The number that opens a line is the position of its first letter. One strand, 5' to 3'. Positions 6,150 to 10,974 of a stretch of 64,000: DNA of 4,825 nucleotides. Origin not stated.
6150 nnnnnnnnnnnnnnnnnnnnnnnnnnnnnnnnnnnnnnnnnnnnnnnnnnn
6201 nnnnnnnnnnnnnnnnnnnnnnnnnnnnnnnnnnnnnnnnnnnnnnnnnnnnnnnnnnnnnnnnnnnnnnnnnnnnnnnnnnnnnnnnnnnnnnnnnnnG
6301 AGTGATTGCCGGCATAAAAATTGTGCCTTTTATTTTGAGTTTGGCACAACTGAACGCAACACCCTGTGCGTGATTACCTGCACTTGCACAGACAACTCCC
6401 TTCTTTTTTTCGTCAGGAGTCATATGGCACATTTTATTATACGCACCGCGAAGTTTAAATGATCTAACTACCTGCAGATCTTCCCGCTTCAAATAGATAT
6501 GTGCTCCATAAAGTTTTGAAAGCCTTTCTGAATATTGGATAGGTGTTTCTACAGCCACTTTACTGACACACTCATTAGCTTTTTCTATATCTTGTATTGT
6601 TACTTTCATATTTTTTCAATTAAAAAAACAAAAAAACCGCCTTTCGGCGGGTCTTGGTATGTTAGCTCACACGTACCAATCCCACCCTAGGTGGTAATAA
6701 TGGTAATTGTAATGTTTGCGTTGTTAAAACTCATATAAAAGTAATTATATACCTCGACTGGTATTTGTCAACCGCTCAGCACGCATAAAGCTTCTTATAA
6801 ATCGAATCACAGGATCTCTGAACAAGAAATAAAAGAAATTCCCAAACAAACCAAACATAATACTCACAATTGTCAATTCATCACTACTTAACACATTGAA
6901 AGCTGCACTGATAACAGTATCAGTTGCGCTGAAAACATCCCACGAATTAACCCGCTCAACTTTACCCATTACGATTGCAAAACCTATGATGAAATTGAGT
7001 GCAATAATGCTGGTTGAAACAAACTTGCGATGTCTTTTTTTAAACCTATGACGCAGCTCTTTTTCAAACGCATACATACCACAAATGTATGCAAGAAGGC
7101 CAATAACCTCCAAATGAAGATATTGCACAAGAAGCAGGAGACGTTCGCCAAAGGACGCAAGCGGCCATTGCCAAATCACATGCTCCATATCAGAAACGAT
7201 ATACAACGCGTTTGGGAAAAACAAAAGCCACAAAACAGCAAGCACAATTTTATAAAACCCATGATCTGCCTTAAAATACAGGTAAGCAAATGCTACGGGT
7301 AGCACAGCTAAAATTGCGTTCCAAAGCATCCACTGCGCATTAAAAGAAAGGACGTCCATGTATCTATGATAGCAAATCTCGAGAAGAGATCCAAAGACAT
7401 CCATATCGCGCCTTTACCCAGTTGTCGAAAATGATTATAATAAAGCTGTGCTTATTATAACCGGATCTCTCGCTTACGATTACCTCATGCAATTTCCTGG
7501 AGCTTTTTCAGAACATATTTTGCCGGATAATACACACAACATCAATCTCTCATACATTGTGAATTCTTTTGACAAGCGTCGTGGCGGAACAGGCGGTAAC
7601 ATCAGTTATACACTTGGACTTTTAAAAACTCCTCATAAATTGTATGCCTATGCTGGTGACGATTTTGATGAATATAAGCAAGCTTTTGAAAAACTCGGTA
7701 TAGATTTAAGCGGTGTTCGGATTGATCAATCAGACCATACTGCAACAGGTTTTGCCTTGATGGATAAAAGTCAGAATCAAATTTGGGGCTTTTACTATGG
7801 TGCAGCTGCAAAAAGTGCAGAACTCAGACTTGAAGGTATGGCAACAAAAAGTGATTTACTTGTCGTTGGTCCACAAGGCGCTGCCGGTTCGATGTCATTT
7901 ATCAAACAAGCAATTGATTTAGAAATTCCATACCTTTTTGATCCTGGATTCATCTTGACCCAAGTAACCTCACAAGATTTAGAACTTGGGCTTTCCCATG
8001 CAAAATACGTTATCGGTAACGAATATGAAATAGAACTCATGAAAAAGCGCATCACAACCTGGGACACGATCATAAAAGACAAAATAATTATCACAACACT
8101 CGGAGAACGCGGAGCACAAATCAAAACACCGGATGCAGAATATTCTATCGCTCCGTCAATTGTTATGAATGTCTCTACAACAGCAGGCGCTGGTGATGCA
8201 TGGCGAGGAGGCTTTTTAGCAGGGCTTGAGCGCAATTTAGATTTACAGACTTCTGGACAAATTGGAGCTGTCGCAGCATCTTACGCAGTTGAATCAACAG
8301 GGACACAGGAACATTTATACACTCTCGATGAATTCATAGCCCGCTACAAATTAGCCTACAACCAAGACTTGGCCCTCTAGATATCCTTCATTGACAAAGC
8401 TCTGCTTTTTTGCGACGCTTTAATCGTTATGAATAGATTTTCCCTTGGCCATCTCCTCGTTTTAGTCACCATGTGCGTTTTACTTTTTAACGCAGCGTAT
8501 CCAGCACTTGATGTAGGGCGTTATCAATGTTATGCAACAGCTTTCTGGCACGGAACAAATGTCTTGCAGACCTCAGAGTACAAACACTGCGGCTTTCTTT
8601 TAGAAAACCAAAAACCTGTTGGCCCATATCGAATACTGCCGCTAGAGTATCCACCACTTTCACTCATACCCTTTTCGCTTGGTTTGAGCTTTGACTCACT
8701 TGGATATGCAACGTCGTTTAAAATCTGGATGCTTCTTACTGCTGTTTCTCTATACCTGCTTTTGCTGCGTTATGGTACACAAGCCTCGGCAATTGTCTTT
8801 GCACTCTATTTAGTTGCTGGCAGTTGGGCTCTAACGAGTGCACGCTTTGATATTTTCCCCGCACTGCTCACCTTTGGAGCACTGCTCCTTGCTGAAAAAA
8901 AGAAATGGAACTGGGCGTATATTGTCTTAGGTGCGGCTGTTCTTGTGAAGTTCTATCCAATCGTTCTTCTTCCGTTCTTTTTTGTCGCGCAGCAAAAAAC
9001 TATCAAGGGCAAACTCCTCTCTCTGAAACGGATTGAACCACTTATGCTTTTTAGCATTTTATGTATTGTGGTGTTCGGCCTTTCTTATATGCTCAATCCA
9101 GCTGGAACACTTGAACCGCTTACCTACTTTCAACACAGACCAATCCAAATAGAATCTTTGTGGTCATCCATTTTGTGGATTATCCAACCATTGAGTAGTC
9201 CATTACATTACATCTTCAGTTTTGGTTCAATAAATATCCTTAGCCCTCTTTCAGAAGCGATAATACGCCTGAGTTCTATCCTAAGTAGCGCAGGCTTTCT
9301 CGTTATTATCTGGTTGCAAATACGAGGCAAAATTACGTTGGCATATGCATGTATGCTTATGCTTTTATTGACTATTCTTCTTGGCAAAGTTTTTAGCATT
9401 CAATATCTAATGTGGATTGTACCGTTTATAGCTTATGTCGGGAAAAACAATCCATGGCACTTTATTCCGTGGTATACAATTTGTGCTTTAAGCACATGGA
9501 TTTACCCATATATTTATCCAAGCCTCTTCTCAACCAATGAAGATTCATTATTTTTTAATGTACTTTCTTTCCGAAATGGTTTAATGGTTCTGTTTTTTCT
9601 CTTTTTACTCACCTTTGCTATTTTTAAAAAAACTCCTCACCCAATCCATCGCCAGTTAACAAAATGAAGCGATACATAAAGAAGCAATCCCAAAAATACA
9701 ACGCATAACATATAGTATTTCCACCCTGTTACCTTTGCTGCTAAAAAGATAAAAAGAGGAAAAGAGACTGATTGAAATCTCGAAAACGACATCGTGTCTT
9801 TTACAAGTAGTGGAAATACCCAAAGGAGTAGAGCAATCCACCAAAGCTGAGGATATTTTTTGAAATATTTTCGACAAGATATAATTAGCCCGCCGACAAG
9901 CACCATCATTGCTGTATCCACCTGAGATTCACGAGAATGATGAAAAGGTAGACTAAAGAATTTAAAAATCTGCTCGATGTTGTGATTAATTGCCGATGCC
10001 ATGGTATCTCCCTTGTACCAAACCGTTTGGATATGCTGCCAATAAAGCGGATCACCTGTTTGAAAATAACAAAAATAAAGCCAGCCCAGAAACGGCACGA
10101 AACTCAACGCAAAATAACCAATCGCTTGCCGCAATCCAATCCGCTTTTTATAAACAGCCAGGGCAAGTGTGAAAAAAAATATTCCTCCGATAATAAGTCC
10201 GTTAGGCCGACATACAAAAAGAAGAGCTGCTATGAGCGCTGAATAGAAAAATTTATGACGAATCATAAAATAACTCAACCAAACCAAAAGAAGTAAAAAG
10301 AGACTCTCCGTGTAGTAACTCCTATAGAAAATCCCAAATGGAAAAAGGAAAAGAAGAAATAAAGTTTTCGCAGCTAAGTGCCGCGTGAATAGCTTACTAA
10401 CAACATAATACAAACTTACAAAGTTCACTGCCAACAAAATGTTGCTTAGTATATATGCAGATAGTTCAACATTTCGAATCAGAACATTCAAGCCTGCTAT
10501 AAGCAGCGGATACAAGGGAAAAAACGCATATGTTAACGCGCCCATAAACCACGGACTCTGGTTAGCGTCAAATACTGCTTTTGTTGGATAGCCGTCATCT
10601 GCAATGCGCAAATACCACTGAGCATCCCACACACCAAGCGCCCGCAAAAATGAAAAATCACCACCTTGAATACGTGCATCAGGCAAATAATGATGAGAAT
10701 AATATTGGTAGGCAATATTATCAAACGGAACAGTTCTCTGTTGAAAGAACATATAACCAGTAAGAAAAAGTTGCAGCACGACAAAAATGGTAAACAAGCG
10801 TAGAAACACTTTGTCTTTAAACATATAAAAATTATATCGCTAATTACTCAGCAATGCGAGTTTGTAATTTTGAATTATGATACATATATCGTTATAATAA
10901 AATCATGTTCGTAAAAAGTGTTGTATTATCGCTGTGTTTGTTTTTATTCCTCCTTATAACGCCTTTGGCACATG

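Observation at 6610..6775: Classic Thr/Ile leader-peptide attenuator upstream of ilvA-lysC-hom-asd-kinase-thrC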

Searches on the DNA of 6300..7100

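Call 3: search_rna_families(source=window, start=6300, end=7100, threshold=evalue, max_evalue=10, show_alignments=3)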
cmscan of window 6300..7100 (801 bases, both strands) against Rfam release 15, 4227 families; matches with E-value up to 10: 8.
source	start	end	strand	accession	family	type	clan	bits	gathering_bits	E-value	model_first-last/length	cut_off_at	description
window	6632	6704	-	RF00624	P9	Gene;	-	24.9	43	0.0054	1-74/74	no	Pseudomonas sRNA P9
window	6624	6699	-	RF02059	STnc50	Gene; sRNA;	-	21.4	55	0.64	1-84/84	no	Salmonella enterica sRNA STnc40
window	7034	7093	-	RF02971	emrB-Lactobacillus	Gene; sRNA;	-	18.7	60.8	5.1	1-66/66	no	emrB-Lactobacillus RNA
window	6570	6738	+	RF03118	gCoV-5UTR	Cis-reg;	CL00116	18.3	124.9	4.9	1-200/200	no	Gammacoronavirus 5'UTR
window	6592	6631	-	RF00477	snosnR66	Gene; snRNA; snoRNA; CD-box;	-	18.3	65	7.4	1-104/104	no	Small nucleolar RNA snR66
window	6585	6660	-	RF02900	AaHKsRNA82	Gene; sRNA;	-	17.7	51.4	9.9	1-81/81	no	Aggregatibacter sRNA 82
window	6627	6736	-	RF00506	Thr_leader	Cis-reg; leader;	-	17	55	2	1-118/118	no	Threonine operon leader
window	6975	7004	+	RF00284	SNORD74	Gene; snRNA; snoRNA; CD-box;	CL00069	13.4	41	8.5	1-80/80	no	Small nucleolar RNA SNORD74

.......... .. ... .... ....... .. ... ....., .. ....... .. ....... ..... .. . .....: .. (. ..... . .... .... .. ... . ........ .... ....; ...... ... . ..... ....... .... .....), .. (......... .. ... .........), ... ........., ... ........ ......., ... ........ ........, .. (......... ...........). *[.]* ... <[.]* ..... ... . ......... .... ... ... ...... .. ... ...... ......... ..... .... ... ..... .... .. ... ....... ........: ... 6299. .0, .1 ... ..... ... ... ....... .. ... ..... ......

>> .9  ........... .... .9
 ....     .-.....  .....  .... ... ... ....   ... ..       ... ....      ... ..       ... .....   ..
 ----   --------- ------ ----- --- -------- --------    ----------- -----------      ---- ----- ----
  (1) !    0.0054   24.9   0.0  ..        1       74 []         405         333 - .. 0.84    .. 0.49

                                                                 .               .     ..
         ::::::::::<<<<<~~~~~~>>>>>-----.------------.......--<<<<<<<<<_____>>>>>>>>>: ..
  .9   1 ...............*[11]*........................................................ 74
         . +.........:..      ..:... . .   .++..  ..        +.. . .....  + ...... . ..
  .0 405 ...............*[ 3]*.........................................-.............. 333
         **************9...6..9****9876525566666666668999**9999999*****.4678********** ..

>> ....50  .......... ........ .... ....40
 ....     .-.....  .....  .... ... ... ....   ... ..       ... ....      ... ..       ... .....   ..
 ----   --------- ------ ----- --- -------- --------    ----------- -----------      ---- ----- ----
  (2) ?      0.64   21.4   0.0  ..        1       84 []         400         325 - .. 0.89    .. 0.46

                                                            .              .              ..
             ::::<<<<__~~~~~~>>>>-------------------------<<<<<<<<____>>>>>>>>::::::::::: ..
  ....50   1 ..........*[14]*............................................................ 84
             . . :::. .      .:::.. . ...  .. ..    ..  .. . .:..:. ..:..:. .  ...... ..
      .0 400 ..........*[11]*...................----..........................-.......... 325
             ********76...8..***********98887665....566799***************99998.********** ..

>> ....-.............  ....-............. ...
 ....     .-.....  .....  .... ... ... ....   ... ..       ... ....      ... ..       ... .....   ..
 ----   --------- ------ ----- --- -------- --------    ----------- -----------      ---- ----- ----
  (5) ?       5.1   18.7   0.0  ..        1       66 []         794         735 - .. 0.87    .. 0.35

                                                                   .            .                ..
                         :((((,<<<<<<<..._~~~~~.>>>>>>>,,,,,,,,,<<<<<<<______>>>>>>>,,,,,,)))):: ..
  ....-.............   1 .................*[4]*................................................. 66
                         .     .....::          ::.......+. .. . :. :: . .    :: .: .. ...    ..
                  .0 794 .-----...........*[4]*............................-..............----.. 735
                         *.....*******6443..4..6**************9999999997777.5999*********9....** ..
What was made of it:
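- On Rfam RF00506 Thr_leader (enterobacterial thrL): 17 bits, E=2 (call 3)
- Closest known: Rfam RF00624. Same: It is the best sub-threshold Rfam match (24.9 bits, E=0.005, call 3).
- No T-box or riboswitch match was found even at E<=10 (call 3).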

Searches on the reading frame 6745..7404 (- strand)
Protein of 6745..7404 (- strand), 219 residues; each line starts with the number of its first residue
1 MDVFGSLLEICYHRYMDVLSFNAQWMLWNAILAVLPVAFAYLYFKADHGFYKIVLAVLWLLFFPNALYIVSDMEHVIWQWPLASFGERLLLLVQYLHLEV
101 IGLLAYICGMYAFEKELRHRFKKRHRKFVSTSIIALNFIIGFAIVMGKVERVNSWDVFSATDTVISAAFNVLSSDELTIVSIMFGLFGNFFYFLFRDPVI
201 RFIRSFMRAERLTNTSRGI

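Call 6: search_protein_families(library=ncbifam, proteins=[window:6745-7404:-])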
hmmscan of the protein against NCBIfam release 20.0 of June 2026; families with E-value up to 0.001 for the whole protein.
window:6745-7404:- (219 aa): 0 families

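Call 15: search_protein_families(library=pfam, proteins=[window:6745-7404:-], max_evalue=0.00001)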
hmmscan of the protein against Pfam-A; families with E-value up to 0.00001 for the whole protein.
window:6745-7404:- (219 aa): 1 family
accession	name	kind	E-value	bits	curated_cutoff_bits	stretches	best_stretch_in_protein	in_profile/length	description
PF07099.16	DUF1361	-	2.7e-24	86.4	25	1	28-184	1-163/169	Protein of unknown function (DUF1361)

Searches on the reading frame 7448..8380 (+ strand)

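Call 6: search_protein_families(library=ncbifam, proteins=[window:7448-8380:+])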
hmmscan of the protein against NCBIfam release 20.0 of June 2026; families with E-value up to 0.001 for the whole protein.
window:7448-8380:+ (310 aa): 17 families
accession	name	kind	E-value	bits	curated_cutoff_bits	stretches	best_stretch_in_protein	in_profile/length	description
NF053626.1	RibKinHalex1628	equivalog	9.6e-19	68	330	1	41-285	33-277/293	ATP-dependent ribose-1-phosphate kinase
NF041164.1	NucKinThplmales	equivalog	1.2e-18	67.3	450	1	38-284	30-275/295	nucleoside kinase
TIGR02152.1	D_ribokin_bact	equivalog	3e-18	66.2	299.65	1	38-295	27-295/298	ribokinase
TIGR04382.1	myo_inos_iolC_N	equivalog_domain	4.6e-16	59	300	1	175-295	179-304/309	5-dehydro-2-deoxygluconokinase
NF041134.1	R1P_kin_Thcocales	equivalog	1.5e-11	44.3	500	1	65-298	57-280/291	ADP-dependent ribose-1-phosphate kinase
NF008353.0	PRK11142.1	equivalog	2.5e-10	40.4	341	1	213-292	217-295/307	ribokinase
TIGR03168.1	1-PFK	subfamily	2.6e-10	39.7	216.4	1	212-288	214-289/305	hexose kinase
TIGR03828.1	pfkB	equivalog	7.2e-10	38.4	292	1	213-287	215-288/305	1-phosphofructokinase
NF007321.0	PRK09813.1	equivalog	2.1e-08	34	247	1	70-285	48-259/261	fructoselysine 6-kinase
NF041320.1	pfkB_Halo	equivalog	6.5e-08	32.3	400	1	214-289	211-285/302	1-phosphofructokinase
TIGR02198.1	rfaE_dom_I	equivalog_domain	4.3e-07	29.4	345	1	209-288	225-304/315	D-glycero-beta-D-manno-heptose-7-phosphate kinase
NF040938.1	KDG_KDGal_kin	equivalog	4.3e-07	29.3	400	1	211-295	215-298/305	bifunctional 2-dehydro-3-deoxygluconokinase/2-dehydro-3-deoxygalactonokinase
NF006957.1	PRK09434.1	equivalog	7.2e-06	25.7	450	1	200-274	201-274/302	fructokinase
NF047869.1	myo_kin_aldol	exception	0.00027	19.4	600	0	234-282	265-313/586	bifunctional 5-dehydro-2-deoxygluconokinase/5-dehydro-2-deoxyphosphogluconate aldolase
NF007068.0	PRK09513.1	equivalog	0.00059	19.1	432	0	214-301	220-307/312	1-phosphofructokinase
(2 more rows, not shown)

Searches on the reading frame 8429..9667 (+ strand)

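Call 6: search_protein_families(library=ncbifam, proteins=[window:8429-9667:+])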
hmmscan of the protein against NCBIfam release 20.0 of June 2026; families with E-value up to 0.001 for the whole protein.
window:8429-9667:+ (412 aa): 0 families

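Call 15: search_protein_families(library=pfam, proteins=[window:8429-9667:+], max_evalue=0.00001)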
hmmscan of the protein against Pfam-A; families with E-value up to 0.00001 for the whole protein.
window:8429-9667:+ (412 aa): 1 family
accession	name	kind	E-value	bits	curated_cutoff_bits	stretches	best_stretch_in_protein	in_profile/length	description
PF09594.16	GT87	-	1.7e-07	31.7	25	1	74-314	3-230/237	Glycosyltransferase family 87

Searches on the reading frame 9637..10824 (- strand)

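Call 15: search_protein_families(library=pfam, proteins=[window:9637-10824:-], max_evalue=0.00001)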
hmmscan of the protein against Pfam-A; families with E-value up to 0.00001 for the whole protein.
window:9637-10824:- (395 aa): 1 family
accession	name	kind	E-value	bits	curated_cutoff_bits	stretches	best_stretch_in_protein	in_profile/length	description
PF04188.19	Mannosyl_trans2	-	9.3e-10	38.9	22.4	1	10-251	7-244/443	Mannosyltransferase (PIG-V)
